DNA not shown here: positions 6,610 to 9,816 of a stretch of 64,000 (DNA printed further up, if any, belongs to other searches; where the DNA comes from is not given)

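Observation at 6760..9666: Exported WD40 beta-propeller fused to a C-terminal caspase (peptidase C14) domain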

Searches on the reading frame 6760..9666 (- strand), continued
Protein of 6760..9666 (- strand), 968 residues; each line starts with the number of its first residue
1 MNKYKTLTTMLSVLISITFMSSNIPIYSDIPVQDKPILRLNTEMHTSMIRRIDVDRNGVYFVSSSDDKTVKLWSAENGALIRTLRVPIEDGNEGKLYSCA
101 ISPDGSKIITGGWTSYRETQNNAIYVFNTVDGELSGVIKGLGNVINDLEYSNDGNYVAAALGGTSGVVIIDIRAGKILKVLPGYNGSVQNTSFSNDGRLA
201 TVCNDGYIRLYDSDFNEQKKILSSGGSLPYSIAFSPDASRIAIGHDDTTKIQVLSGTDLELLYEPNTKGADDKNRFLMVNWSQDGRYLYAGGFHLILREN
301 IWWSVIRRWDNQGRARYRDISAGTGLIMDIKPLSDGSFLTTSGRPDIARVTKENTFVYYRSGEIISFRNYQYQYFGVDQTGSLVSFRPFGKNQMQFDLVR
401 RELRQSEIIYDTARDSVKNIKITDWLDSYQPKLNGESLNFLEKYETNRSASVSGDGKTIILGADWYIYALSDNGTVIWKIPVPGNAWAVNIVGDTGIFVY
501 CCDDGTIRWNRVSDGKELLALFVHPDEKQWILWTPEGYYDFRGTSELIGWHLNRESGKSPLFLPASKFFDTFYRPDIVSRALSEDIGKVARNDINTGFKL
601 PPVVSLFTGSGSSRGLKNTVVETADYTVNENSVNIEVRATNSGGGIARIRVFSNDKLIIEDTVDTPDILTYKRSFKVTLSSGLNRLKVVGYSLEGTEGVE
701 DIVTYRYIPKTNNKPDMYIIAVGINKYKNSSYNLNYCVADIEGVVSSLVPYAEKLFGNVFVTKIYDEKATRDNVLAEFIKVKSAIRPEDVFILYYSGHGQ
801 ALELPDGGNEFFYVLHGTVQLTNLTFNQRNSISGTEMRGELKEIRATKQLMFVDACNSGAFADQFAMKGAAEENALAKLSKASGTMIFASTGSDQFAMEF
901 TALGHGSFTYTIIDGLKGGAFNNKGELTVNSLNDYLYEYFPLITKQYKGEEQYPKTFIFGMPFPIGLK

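Call 24: find_related_loci(query=A2, collection=genome_contigs, flank=8000)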
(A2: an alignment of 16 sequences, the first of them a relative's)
Query A2 (968 aa) in genome_contigs; peptide patterns used: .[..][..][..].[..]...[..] (x = any residue, [..] = any of these).
550 stretches matched a pattern; 542 encode a relative of the query (tblastn E <= 1e-3); the best 80 are kept; 80 distinct loci.
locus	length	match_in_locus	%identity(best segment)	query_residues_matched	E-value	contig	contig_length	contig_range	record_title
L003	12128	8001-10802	40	35-965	0e+0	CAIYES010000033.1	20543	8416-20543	MAG: uncultured Bacteroidales bacterium isolate Kiruna2_bin-1621 genome assembly, contig: bin-1621:033/574, whole genome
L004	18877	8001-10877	38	1-967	0e+0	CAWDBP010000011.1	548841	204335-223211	MAG: uncultured Bacteroidales bacterium isolate MFD01689.bin.1.120 genome assembly, contig: contig_37722, whole genome s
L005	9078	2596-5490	38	3-965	0e+0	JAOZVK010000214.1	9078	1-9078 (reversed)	MAG: Bacteroidales bacterium isolate GMC9.metabat2.98 GMC9_3465_length_9078_cov_31.151723, whole genome shotgun sequence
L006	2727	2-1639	56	428-968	0e+0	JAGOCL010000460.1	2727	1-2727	MAG: Spirochaetes bacterium isolate Go_SlDig_bin_318 Go_SlDig_152500_length_2727_cov_6.416154, whole genome shotgun sequ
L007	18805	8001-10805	36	35-968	0e+0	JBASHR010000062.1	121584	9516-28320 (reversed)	MAG: Bacteroidales bacterium isolate MFD13481_ilm_asm_bin22 k127_7317, whole genome shotgun sequence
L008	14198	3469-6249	36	34-967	6e-177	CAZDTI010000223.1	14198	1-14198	MAG TPA_asm: uncultured Saprospiraceae bacterium isolate SRP065251_co2_95 genome assembly, contig: NODE_3086_length_1419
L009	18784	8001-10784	35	1-944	2e-174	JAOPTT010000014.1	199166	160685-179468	MAG: Spirochaetaceae bacterium isolate tPB_Spir1 H3element_contig_699, whole genome shotgun sequence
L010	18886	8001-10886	34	10-968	2e-170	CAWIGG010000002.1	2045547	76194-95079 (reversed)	MAG: uncultured Spirochaetota bacterium isolate MFD03726.bin.1.50 genome assembly, contig: contig_42712, whole genome sh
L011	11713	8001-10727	34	38-962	4e-168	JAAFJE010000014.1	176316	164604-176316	MAG: Cytophagales bacterium isolate bin30.maxbin.ball.074 WN_Cytophagales_13_scaffold_14, whole genome shotgun sequence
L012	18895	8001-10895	35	1-967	1e-169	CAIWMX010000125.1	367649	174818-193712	MAG: uncultured Bacteroidales bacterium isolate AM-2014_bin-2482 genome assembly, contig: bin-2482:125/140, whole genome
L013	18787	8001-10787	34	34-968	6e-167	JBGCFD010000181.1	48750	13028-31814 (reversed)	MAG: Saprospiraceae bacterium isolate SGMAG-30 contig183, whole genome shotgun sequence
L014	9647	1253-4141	34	14-965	2e-166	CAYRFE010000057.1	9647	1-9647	MAG TPA_asm: uncultured bacterium isolate binchicken_co113_13 genome assembly, contig: NODE_8568_length_9647_cov_20.9953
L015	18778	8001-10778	34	36-967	3e-162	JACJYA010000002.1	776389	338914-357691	MAG: Lewinellaceae bacterium isolate HK-STAS-BACT-26 HK-STAS-BACT-26_2, whole genome shotgun sequence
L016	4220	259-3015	32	36-968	1e-165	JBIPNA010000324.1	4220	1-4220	MAG: Catalimonadaceae bacterium isolate ME2017-08-18_3300034012_group7_bin14 Rohwer_bin617_scaffold_23492_c1, whole geno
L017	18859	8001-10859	33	9-967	1e-159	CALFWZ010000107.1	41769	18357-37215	MAG: uncultured Saprospiraceae bacterium isolate L1_Bin_Bin_172_1 genome assembly, contig: c_000000019689, whole genome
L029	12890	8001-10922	33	2-967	5e-153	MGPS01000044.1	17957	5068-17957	MAG: Deltaproteobacteria bacterium GWC2_42_11 gwc2_scaffold_3304, whole genome shotgun sequence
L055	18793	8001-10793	33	19-945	5e-143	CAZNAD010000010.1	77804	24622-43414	MAG TPA_asm: uncultured Gallionellaceae bacterium isolate SRP302447_co1_355 genome assembly, contig: NODE_1071_length_77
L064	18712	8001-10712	31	36-945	6e-140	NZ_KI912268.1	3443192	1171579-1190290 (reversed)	Holophaga foetida DSM 6591 HolfoDRAFT_HFA.1, whole genome shotgun sequence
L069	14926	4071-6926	31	14-967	1e-138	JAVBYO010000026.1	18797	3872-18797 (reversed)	MAG: Gallionellaceae bacterium isolate GS36 1582, whole genome shotgun sequence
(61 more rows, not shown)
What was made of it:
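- Hosts are mostly environmental heterotrophs from sludge, sediment and groundwater (call 24).
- Tried and rejected: A 16-sequence alignment worked (call 24).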

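Call 28: search_protein_families(library=pfam, proteins=[L008:2400-3407:+, L013:6980-7936:+, L055:10905-12335:+, L064:6299-7867:-, L029:10994-11968:+, L069:7025-8461:+, L001:5528-7027:+, L001:6975-9899:+], max_evalue=1)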
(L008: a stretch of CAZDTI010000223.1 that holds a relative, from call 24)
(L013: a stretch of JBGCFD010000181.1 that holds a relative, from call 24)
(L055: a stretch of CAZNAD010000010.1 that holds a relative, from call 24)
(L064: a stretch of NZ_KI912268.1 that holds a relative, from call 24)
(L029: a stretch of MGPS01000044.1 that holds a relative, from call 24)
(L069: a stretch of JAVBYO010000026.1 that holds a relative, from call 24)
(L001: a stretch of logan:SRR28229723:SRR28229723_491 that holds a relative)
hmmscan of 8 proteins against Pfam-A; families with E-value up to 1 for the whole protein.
L008:2400-3407:+ (335 aa): 2 families
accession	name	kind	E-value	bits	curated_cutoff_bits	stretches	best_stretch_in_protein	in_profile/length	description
PF19964.5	EAD11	-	2.5e-18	66.3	26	1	8-84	4-79/80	Effector-associated domain 11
PF16437.10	DUF5034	-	0.15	12.5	25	0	182-219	13-53/169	Domain of unknown function (DUF5034)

L013:6980-7936:+ (318 aa): 3 families
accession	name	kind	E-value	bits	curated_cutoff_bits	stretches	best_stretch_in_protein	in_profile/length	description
PF19964.5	EAD11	-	4.4e-19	68.7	26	1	9-85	5-80/80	Effector-associated domain 11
PF14326.11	DUF4384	-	0.071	13.6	27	0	200-267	3-77/81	Domain of unknown function (DUF4384)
PF22522.2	DUF6998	-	0.097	13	27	1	182-221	56-94/136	Family of unknown function (DUF6998)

L055:10905-12335:+ (476 aa): 3 families
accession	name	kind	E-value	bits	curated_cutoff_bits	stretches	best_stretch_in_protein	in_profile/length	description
PF02169.21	LPP20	-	8.5e-07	29.8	25.9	1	20-113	9-96/97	LPP20 lipoprotein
PF14326.11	DUF4384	-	0.0015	19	27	1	336-418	2-80/81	Domain of unknown function (DUF4384)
PF17680.6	FlgO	-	0.052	13.8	22.6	1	244-285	78-119/130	FlgO protein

L064:6299-7867:- (522 aa): 4 families
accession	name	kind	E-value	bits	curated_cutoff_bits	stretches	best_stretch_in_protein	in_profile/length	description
PF14326.11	DUF4384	-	1.6e-19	70.2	27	1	382-461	2-81/81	Domain of unknown function (DUF4384)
PF02169.21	LPP20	-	5.8e-06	27.1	25.9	1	34-139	1-96/97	LPP20 lipoprotein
PF04014.23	MazE_antitoxin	-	0.066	13.6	24.7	1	327-343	7-23/48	Antidote-toxin recognition MazE, bacterial antitoxin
PF03179.20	V-ATPase_G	-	0.21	12.6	28.6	1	56-98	21-62/105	Vacuolar (H+)-ATPase G subunit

L029:10994-11968:+ (324 aa): 1 family
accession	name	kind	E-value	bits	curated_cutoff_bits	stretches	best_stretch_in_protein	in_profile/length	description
PF14326.11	DUF4384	-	9.9e-27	93.3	27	1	188-267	1-80/81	Domain of unknown function (DUF4384)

L069:7025-8461:+ (478 aa): 5 families
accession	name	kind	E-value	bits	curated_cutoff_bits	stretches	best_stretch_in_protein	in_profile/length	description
PF02169.21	LPP20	-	4.1e-06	27.6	25.9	1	27-116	14-97/97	LPP20 lipoprotein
PF14326.11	DUF4384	-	0.0011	19.4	27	1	338-420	2-80/81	Domain of unknown function (DUF4384)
PF17680.6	FlgO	-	0.0054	17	22.6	1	247-288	79-120/130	FlgO protein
PF09278.17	MerR-DNA-bind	-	0.04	15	25.4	0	117-140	34-57/65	MerR, DNA binding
PF15729.11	CTSRT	-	0.42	11.4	24.4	1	336-387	50-101/143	Cation channel sperm-associated targeting subunit tau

L001:5528-7027:+ (499 aa): 0 families

L001:6975-9899:+ (974 aa): 0 families
